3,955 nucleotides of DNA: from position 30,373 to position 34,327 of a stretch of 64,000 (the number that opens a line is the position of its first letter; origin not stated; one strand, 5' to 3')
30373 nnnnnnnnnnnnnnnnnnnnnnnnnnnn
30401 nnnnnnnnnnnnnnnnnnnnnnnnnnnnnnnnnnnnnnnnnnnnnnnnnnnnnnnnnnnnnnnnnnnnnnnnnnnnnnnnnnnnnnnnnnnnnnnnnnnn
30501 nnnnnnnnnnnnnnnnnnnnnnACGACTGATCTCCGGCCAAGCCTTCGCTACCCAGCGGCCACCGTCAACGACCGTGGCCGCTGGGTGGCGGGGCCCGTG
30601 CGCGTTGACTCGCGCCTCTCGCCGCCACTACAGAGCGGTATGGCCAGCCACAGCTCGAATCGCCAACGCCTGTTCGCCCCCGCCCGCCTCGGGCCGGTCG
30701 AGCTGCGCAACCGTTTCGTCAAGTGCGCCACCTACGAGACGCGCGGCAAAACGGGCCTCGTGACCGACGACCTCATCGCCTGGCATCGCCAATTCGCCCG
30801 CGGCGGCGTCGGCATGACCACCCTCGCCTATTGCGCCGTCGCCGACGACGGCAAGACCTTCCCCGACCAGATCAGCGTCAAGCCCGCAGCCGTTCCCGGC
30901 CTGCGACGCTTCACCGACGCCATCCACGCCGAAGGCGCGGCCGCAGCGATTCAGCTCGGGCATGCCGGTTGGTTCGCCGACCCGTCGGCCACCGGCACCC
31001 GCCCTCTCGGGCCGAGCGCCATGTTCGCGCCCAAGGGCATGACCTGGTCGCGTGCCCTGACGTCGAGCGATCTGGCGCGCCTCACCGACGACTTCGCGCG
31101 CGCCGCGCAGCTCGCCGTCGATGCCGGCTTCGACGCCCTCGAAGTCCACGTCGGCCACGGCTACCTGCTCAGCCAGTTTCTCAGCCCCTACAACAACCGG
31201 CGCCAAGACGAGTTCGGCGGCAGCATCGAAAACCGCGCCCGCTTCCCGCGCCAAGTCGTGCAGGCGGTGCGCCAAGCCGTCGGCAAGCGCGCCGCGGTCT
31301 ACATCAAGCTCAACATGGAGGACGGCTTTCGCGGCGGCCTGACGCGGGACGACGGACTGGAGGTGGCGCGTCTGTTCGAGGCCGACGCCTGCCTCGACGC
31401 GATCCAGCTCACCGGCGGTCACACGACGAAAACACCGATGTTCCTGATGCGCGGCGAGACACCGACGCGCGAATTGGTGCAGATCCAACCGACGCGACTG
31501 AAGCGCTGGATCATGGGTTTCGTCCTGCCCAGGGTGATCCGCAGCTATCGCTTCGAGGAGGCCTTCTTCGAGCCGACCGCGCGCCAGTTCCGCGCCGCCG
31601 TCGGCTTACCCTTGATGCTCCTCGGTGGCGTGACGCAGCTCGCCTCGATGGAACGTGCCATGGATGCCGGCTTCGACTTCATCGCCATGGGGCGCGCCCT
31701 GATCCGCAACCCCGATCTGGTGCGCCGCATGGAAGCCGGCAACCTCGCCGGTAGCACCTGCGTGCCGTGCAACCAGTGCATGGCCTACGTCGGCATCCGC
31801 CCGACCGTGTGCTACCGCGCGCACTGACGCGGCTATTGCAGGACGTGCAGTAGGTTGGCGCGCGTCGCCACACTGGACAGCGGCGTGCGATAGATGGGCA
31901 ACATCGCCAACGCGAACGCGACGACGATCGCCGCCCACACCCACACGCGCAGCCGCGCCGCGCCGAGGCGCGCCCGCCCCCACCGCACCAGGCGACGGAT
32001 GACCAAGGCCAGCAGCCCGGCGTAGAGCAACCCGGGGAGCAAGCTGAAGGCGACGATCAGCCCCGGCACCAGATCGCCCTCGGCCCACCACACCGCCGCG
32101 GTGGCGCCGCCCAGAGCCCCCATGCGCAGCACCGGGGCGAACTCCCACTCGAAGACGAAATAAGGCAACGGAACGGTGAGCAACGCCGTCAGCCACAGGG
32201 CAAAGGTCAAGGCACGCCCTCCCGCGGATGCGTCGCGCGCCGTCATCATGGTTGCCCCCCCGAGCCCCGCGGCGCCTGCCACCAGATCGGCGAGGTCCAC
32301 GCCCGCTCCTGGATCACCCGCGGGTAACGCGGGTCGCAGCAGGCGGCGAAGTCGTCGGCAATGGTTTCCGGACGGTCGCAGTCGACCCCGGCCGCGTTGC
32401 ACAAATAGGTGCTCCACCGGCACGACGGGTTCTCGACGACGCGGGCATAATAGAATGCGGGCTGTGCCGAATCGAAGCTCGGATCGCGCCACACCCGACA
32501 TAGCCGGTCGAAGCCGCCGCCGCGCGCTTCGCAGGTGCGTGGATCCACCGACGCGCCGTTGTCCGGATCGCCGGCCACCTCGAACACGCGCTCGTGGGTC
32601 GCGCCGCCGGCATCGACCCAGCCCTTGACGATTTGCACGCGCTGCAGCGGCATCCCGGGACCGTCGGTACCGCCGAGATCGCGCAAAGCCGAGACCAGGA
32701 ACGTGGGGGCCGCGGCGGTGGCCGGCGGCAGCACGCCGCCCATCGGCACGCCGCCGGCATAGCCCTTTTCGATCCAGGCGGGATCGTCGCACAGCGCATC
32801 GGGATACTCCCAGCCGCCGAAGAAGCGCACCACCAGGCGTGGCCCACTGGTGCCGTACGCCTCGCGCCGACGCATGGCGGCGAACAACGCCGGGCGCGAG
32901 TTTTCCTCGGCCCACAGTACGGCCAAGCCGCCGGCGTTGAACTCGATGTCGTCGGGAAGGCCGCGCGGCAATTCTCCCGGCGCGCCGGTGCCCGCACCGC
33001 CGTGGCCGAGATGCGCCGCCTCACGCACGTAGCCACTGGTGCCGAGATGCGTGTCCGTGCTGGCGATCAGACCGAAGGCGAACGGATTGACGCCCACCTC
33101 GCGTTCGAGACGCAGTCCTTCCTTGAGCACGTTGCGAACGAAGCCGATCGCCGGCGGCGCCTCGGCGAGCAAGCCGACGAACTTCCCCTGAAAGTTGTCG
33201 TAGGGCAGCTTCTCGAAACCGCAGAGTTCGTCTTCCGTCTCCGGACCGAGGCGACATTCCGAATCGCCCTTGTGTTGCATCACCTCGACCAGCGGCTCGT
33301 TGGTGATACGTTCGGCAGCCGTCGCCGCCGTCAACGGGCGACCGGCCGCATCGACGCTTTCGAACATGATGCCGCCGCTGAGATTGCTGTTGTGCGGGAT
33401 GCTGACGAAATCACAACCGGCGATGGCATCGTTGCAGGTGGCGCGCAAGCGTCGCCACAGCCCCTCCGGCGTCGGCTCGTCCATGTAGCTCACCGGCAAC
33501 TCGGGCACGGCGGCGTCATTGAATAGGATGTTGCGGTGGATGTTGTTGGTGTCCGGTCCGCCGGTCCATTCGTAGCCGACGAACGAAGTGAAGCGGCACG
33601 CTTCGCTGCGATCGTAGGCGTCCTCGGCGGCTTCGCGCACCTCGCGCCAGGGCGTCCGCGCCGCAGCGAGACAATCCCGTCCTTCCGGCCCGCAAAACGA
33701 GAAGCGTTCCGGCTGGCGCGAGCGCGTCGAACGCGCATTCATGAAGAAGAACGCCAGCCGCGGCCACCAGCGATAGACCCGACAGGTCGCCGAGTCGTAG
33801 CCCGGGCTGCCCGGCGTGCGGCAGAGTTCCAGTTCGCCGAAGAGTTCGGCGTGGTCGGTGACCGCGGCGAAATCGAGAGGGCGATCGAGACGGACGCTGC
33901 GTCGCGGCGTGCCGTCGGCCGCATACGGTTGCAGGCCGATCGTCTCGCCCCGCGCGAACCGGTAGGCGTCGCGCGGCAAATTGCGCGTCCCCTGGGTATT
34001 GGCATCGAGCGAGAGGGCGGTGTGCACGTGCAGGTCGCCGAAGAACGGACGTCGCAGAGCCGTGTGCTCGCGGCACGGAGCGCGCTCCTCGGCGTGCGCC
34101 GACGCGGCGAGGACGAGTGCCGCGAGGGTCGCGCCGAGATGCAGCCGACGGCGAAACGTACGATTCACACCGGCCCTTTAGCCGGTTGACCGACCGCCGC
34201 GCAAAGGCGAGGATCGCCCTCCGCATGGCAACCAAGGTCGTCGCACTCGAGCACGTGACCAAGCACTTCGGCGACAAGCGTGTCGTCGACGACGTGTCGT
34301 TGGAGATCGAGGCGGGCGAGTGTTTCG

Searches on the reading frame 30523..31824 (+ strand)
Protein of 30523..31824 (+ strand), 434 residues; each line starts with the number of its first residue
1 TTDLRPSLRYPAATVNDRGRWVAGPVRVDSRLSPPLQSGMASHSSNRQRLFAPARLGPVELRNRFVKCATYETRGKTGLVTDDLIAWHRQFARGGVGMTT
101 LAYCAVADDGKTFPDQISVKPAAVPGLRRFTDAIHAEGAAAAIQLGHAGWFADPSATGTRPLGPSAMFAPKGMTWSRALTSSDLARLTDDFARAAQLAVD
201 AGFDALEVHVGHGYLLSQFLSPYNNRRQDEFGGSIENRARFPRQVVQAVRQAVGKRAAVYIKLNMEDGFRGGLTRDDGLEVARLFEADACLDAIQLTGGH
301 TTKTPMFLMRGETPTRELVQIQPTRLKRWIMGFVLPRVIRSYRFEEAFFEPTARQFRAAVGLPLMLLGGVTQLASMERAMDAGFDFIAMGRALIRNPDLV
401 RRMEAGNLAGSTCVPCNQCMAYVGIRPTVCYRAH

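Call 54: search_protein_families(library=pfam, proteins=[window:30523-31824:+], max_evalue=0.00001)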
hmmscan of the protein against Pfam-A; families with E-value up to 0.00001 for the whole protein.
window:30523-31824:+ (434 aa): 1 family
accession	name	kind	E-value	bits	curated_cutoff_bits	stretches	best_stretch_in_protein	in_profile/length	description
PF00724.26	Oxidored_FMN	-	1.1e-56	193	27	1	50-277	2-239/342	NADH:flavin oxidoreductase / NADH oxidase family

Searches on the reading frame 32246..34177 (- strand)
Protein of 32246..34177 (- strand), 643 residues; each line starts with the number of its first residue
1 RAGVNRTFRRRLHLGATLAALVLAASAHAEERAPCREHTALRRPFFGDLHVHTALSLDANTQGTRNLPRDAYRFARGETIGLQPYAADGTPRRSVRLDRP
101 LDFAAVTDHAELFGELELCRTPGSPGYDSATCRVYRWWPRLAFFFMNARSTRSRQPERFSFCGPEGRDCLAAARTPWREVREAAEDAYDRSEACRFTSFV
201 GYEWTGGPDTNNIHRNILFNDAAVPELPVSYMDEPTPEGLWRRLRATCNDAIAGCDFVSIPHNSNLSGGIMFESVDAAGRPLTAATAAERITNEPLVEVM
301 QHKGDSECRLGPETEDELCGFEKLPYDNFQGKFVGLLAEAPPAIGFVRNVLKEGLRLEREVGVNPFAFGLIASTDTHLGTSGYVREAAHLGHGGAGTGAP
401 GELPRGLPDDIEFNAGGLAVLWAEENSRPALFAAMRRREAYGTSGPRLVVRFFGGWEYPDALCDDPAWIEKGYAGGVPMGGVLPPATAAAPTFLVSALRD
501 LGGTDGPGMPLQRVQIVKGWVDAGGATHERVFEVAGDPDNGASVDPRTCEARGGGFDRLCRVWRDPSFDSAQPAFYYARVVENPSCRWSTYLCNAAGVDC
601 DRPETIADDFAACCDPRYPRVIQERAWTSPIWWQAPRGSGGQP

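Call 54: search_protein_families(library=pfam, proteins=[window:32246-34177:-], max_evalue=0.00001)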
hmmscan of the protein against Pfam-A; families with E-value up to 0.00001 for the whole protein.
window:32246-34177:- (643 aa): 1 family
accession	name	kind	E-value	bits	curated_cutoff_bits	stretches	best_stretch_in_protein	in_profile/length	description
PF12228.14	DUF3604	-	3e-170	568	20.4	1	41-634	3-590/591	Protein of unknown function (DUF3604)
